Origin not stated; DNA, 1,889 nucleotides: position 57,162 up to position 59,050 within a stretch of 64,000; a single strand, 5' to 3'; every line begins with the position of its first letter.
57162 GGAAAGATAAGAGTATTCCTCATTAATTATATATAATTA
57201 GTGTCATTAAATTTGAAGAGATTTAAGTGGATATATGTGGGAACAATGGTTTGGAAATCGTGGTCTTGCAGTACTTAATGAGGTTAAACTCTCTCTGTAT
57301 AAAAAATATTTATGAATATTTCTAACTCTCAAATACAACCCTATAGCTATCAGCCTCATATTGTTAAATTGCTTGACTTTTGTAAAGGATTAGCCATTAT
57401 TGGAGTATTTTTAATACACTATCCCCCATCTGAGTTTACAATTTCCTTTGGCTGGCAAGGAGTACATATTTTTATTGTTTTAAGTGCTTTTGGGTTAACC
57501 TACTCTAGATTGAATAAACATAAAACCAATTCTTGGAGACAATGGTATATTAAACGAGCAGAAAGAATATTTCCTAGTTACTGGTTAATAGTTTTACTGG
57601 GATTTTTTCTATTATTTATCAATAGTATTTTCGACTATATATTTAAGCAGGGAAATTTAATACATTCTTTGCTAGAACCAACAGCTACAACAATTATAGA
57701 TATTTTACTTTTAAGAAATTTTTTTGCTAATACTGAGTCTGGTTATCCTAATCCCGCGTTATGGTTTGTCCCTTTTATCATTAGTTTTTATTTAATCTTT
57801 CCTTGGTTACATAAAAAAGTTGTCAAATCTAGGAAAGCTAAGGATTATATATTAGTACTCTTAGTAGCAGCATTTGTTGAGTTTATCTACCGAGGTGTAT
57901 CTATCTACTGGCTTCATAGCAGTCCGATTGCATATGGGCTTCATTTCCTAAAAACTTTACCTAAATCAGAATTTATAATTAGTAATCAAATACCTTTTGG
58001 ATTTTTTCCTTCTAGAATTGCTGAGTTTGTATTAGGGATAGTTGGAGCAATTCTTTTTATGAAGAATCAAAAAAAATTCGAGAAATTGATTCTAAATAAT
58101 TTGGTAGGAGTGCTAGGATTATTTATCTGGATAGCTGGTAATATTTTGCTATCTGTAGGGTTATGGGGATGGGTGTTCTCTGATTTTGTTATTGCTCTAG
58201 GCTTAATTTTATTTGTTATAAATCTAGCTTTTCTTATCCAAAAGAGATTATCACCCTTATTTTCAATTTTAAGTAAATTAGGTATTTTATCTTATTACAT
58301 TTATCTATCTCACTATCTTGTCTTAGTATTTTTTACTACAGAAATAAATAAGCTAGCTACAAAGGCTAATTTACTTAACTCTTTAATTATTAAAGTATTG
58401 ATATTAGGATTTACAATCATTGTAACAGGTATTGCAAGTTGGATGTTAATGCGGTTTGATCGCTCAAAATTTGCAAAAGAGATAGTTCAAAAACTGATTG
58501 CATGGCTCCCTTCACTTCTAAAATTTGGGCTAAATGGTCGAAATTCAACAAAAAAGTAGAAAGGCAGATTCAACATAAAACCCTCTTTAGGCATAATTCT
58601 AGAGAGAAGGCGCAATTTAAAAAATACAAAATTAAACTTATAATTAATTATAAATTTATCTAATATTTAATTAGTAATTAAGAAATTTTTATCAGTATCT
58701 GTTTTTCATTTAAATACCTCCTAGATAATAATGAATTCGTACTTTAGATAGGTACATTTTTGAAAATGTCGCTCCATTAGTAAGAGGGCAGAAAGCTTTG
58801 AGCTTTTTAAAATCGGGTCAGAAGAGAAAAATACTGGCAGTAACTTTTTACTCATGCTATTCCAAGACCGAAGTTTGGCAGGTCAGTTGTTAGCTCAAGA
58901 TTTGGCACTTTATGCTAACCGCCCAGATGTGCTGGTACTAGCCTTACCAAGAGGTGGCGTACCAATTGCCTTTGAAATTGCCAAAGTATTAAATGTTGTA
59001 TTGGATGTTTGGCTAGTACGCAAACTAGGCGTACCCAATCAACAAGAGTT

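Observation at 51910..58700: ~6.8-kb strongly AT-rich island: three GT2 glycosyltransferases plus a membrane O-acyltransferase, likely horizontally acquired glycan-modification module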

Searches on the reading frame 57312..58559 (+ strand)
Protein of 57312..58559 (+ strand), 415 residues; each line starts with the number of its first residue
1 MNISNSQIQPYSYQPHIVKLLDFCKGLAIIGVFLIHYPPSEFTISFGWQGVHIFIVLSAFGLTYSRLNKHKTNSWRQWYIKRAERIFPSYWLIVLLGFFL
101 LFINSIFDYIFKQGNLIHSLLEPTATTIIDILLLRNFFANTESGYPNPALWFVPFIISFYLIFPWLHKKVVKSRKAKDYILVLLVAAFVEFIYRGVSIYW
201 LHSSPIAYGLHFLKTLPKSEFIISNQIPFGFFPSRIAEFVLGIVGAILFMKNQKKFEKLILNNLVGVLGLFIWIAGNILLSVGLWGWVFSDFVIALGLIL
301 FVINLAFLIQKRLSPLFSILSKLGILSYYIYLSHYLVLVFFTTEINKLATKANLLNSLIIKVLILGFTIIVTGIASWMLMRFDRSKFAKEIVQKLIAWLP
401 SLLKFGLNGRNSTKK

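Call 5: search_protein_families(library=pfam, proteins=[window:57312-58559:+], max_evalue=0.01)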
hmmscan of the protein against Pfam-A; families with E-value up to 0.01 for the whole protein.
window:57312-58559:+ (415 aa): 1 family
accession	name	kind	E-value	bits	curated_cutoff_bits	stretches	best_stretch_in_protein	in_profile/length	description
PF01757.29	Acyl_transf_3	-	7.5e-27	94.7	31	1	21-374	4-323/326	Acyltransferase domain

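Call 6: search_protein_families(library=ncbifam, proteins=[window:57312-58559:+], max_evalue=0.01)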
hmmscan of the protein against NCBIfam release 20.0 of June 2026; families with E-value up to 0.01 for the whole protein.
window:57312-58559:+ (415 aa): 0 families

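Call 50: find_homologous_proteins(query=window:57312-58559:+, max_evalue=0.00001)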
Query window:57312-58559:+ (415 aa): 95 proteins with E <= 0.00001 among 8000 candidates.
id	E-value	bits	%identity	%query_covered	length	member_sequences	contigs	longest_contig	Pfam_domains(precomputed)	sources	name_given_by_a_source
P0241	1.2e-266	903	100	100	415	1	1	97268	PF01757.29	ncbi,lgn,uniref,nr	ncbi:hypothetical protein BV372_32065 [Nostoc sp. T09]|uniref:acyltransferase family protein n=1 Tax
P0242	5.8e-180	617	73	96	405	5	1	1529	PF01757.29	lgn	-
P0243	4.1e-167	575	71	94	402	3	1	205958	PF01757.29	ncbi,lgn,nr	ncbi:MAG: acyltransferase [Calothrix sp. FI2-JRJ7]|nr:acyltransferase [Calothrix sp. FI2-JRJ7]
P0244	2.3e-152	526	60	96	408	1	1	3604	PF01757.29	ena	-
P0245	4.0e-151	522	61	95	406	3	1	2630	PF01757.29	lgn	-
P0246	5.6e-151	522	61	96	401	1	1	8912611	PF01757.29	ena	-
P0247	1.3e-114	402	61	72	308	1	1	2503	PF01757.29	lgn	-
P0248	4.2e-102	361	50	96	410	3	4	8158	PF01757.29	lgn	-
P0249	4.2e-100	354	48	94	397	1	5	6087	PF01757.29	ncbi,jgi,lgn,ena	-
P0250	5.5e-100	354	46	93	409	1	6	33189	PF01757.29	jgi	jgi:peptidoglycan/LPS O-acetylase OafA/YrhL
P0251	1.3e-99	353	47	96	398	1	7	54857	PF01757.29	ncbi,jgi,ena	-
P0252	1.2e-98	349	48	93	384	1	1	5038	PF01757.29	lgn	-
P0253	5.1e-97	344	48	94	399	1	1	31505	PF01757.29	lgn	-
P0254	3.2e-96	341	46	96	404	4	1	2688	PF01757.29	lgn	-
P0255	3.5e-96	341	48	96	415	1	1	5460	PF01757.29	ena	-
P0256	5.6e-96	341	47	93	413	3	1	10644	PF01757.29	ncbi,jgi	jgi:peptidoglycan/LPS O-acetylase OafA/YrhL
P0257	1.2e-95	340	45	95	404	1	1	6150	PF01757.29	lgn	-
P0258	5.1e-95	337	47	95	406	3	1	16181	PF01757.29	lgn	-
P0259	7.7e-95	337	46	94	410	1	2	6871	PF01757.29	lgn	-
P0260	5.8e-93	331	45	96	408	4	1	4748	PF01757.29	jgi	jgi:peptidoglycan/LPS O-acetylase OafA/YrhL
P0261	7.4e-93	330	46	96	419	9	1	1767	PF01757.29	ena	-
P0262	1.3e-92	329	44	96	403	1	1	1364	PF01757.29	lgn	-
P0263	2.6e-92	328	45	94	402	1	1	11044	PF01757.29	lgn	-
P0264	4.6e-92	328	44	96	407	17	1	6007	PF01757.29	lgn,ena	-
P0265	5.6e-92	327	45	93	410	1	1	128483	PF01757.29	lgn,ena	-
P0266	9.4e-92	327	43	95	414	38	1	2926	PF01757.29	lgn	-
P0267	1.3e-91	326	44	92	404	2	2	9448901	PF01757.29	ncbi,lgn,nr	ncbi:acyltransferase 3 [Kalymmatonema gypsitolerans NIES-4073]|nr:acyltransferase 3 [Scytonema sp. N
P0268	2.4e-91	325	43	95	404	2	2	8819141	PF01757.29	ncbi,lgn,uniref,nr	ncbi:acyltransferase 3 [Scytonema sp. HK-05]|uniref:acyltransferase family protein n=1 Tax=Scytonema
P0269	3.3e-90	322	44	95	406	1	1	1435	PF01757.29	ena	-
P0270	6.6e-90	321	44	95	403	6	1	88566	PF01757.29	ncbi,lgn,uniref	ncbi:acyltransferase family protein [Brasilonema sp. UFV-L1]|uniref:acyltransferase family protein n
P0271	1.8e-89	319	45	94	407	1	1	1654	PF01757.29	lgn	-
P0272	4.1e-89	318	42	95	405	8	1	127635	PF01757.29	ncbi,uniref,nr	ncbi:acyltransferase [Microcoleus sp. FACHB-831]|uniref:acyltransferase family protein n=1 Tax=Micro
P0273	4.2e-89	318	45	93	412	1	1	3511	PF01757.29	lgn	-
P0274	4.4e-88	315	45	93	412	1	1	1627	PF01757.29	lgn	-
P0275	6.7e-88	314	42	93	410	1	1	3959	PF01757.29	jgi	jgi:peptidoglycan/LPS O-acetylase OafA/YrhL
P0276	1.2e-87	313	44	87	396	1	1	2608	PF01757.29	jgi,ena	-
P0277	1.8e-87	313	42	94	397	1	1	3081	PF01757.29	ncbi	-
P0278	9.8e-87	310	43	93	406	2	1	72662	PF01757.29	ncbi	-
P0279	1.7e-86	309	45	93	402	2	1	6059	PF01757.29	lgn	-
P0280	4.1e-86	308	44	92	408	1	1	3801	PF01757.29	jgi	-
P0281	5.3e-86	308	42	96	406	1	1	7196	PF01757.29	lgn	-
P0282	1.3e-84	303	41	92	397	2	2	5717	PF01757.29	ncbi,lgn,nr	ncbi:MAG: acyltransferase [Gemmatimonadaceae bacterium]|nr:acyltransferase [Gemmatimonadaceae bacter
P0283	2.9e-83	299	42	92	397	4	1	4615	PF01757.29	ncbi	-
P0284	5.1e-83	298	43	92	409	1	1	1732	PF01757.29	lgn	-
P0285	7.4e-83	297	43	90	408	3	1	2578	PF01757.29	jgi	jgi:peptidoglycan/LPS O-acetylase OafA/YrhL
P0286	1.5e-82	296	43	93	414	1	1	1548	PF01757.29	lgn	-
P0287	2.5e-82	296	41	95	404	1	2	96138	PF01757.29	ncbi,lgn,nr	ncbi:MAG: acyltransferase [Cyanobacteria bacterium CRU_2_1]|nr:acyltransferase [Cyanobacteria bacter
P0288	6.6e-82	294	41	95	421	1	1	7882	PF01757.29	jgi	jgi:peptidoglycan/LPS O-acetylase OafA/YrhL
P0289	7.1e-82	294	39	93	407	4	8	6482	PF01757.29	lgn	-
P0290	7.7e-81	291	43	91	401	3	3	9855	PF01757.29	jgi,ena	jgi:peptidoglycan/LPS O-acetylase OafA/YrhL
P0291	1.1e-80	290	42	92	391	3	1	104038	PF01757.29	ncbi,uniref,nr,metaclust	ncbi:acyltransferase family protein [Aliterella atlantica]|uniref:Acyltransferase 3 domain-containin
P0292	1.3e-80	290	41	91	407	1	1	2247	PF01757.29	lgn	-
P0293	2.1e-80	289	41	94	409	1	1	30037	PF01757.29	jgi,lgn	jgi:peptidoglycan/LPS O-acetylase OafA/YrhL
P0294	8.4e-80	287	40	96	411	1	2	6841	PF01757.29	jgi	jgi:peptidoglycan/LPS O-acetylase OafA/YrhL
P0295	9.2e-80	287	40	91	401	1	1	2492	PF01757.29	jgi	-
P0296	1.0e-79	287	43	93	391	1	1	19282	PF01757.29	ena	-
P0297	7.7e-79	284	41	92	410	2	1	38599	PF01757.29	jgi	jgi:peptidoglycan/LPS O-acetylase OafA/YrhL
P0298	1.0e-78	284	41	93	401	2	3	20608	PF01757.29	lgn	-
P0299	7.5e-78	281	43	92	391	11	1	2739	PF01757.29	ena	-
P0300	2.9e-77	279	41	92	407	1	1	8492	PF01757.29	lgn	-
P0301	9.6e-77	277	38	94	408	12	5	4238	PF01757.29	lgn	-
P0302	2.6e-76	276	41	96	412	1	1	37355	PF01757.29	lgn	-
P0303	9.7e-75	271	39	82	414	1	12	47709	PF01757.29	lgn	-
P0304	1.2e-74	270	38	95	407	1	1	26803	PF01757.29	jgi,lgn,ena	jgi:peptidoglycan/LPS O-acetylase OafA/YrhL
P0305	2.4e-74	269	39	92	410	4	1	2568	PF01757.29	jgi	jgi:peptidoglycan/LPS O-acetylase OafA/YrhL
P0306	2.8e-74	269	39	92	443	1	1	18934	PF01757.29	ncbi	ncbi:hypothetical protein BH18ACI4_BH18ACI4_12270 [soil metagenome]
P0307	2.8e-74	269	41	92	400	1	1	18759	PF01757.29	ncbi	-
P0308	9.7e-74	267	41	88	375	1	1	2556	PF01757.29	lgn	-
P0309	1.1e-73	267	40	92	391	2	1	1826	PF01757.29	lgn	-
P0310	3.8e-73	265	38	95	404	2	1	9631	PF01757.29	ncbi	-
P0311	2.2e-72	263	40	95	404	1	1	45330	PF01757.29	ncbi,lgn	-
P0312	4.7e-72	262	41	92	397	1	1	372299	PF01757.29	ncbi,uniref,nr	ncbi:conserved membrane hypothetical protein [Planktothrix serta PCC 8927]|uniref:Acyltransferase 3 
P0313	5.7e-72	261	39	92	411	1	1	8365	PF01757.29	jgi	jgi:peptidoglycan/LPS O-acetylase OafA/YrhL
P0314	7.8e-72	261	38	91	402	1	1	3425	PF01757.29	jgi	jgi:peptidoglycan/LPS O-acetylase OafA/YrhL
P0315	5.7e-71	258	38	95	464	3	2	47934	PF01757.29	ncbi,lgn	ncbi:MAG: acyltransferase family protein [Microcoleaceae cyanobacterium]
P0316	1.4e-70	257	39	93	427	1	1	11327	PF01757.29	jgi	jgi:peptidoglycan/LPS O-acetylase OafA/YrhL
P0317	1.8e-70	257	40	80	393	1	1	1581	PF01757.29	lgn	-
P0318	6.1e-70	255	42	92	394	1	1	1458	PF01757.29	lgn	-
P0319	3.4e-69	252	39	95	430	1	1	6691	PF01757.29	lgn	-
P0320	3.4e-68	249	41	91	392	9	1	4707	PF01757.29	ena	-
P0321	3.4e-68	249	37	95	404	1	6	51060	PF01757.29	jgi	jgi:peptidoglycan/LPS O-acetylase OafA/YrhL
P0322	1.1e-67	247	38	95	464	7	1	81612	PF01757.29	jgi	jgi:peptidoglycan/LPS O-acetylase OafA/YrhL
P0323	1.3e-66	244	38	91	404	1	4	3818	PF01757.29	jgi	jgi:peptidoglycan/LPS O-acetylase OafA/YrhL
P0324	4.0e-65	239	37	92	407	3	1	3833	PF01757.29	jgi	jgi:peptidoglycan/LPS O-acetylase OafA/YrhL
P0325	1.9e-64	237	39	88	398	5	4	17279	PF01757.29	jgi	jgi:peptidoglycan/LPS O-acetylase OafA/YrhL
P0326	1.0e-63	234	41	92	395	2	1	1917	PF01757.29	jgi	jgi:peptidoglycan/LPS O-acetylase OafA/YrhL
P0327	1.1e-63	234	39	88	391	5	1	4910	PF01757.29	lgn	-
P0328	1.3e-63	234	40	86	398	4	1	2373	PF01757.29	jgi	jgi:peptidoglycan/LPS O-acetylase OafA/YrhL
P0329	2.8e-63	233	45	78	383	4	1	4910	PF01757.29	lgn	-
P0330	1.9e-62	230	44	78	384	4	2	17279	PF01757.29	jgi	jgi:peptidoglycan/LPS O-acetylase OafA/YrhL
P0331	4.7e-62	229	39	90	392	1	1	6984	PF01757.29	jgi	jgi:peptidoglycan/LPS O-acetylase OafA/YrhL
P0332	4.1e-59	219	35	89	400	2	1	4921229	PF01757.29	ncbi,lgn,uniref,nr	ncbi:acyltransferase family protein [Gloeobacter morelensis]|uniref:Acyltransferase n=1 Tax=Gloeobac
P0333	7.7e-53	198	35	90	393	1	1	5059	PF01757.29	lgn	-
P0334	1.9e-49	187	31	84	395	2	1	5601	PF01757.29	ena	-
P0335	3.0e-6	45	25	77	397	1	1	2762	PF01757.29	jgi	jgi:peptidoglycan/LPS O-acetylase OafA/YrhL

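Call 51: find_encoding_contigs(protein=P0243, flank=10000, max_places=2)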
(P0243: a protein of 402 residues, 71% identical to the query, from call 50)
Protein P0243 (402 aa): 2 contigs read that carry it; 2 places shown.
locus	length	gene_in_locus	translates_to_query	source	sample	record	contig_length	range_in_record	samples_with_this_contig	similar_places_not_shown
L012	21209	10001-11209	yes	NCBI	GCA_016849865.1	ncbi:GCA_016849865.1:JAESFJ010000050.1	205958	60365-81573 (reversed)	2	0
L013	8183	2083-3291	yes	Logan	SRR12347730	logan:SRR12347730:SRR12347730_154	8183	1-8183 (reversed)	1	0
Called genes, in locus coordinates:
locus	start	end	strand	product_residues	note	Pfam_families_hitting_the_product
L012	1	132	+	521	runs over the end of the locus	PF00395:SLH (weak), PF04966:OprB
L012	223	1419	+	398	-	PF00083:Sugar_tr, PF07690:MFS_1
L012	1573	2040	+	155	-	PF01047:MarR, PF12802:MarR_2, PF13463:HTH_27 (weak)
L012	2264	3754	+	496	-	PF00364:Biotin_lipoyl (faint), PF25917:BSH_RND, PF26002:Beta-barrel_AprE (faint), PF25881:HH_YBHG, PF25885:HH_EMRA, PF25876:HH_MFP_RND, PF25954:Beta-barrel_RND_2, PF25963:Beta-barrel_AAEA (weak)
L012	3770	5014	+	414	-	PF05977:MFS_3, PF07690:MFS_1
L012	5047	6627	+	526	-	PF07690:MFS_1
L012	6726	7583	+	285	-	PF05685:Uma2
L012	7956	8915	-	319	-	PF00248:Aldo_ket_red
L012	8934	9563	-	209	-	PF00881:Nitroreductase, PF14512:TM1586_NiRdase (faint), PF00881:Nitroreductase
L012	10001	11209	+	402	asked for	PF01757:Acyl_transf_3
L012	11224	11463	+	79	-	-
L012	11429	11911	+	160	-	PF00072:Response_reg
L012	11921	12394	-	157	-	PF10517:DM13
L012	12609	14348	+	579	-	PF00535:Glycos_transf_2, PF13641:Glyco_tranf_2_3, PF13506:Glyco_transf_21, PF13632:Glyco_trans_2_3, PF03552:Cellulose_synt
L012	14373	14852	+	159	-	PF07238:PilZ (weak)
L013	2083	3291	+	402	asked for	PF01757:Acyl_transf_3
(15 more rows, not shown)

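Call 52: find_encoding_contigs(protein=P0246, flank=10000, max_places=2)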
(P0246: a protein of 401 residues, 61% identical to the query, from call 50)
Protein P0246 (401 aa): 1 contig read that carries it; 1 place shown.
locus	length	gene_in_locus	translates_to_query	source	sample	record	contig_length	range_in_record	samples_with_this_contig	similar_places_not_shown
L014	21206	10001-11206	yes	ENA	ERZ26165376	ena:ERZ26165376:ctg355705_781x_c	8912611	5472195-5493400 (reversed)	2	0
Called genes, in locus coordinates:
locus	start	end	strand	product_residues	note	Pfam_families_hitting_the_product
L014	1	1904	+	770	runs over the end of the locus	PF03150:CCP_MauG (weak)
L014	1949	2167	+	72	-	-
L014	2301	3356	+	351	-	PF02016:Peptidase_S66, PF17676:Peptidase_S66C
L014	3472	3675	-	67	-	-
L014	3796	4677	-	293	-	PF00070:Pyr_redox (faint), PF00890:FAD_binding_2 (faint), PF01266:DAO, PF07992:Pyr_redox_2 (faint)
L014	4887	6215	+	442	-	PF00120:Gln-synt_C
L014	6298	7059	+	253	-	PF13522:GATase_6, PF13537:GATase_7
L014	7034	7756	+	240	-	PF01493:GXGXG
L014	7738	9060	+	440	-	PF01645:Glu_synthase, PF01070:FMN_dh, PF03060:NMO, PF00478:IMPDH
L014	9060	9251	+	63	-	PF21828:DUF6888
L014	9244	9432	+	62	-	PF21826:DUF6887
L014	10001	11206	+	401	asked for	PF01757:Acyl_transf_3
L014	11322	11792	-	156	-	PF01797:Y1_Tnp (weak)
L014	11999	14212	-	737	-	PF00223:PsaA_PsaB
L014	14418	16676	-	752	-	PF00223:PsaA_PsaB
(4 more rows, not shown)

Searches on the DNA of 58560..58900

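Call 57: search_rna_families(source=window, start=58560, end=58900, threshold=evalue, max_evalue=10)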
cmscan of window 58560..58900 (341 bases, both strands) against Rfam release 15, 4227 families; matches with E-value up to 10: 2.
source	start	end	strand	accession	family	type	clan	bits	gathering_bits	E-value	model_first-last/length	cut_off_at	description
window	58672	58734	+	RF00145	snoZ105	Gene; snRNA; snoRNA; CD-box;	-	14.6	45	8.3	1-72/72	no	Small nucleolar RNA Z105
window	58702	58739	+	RF01402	STnc150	Gene; sRNA;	-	12.4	60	2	1-267/267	no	STnc150 Hfq binding RNA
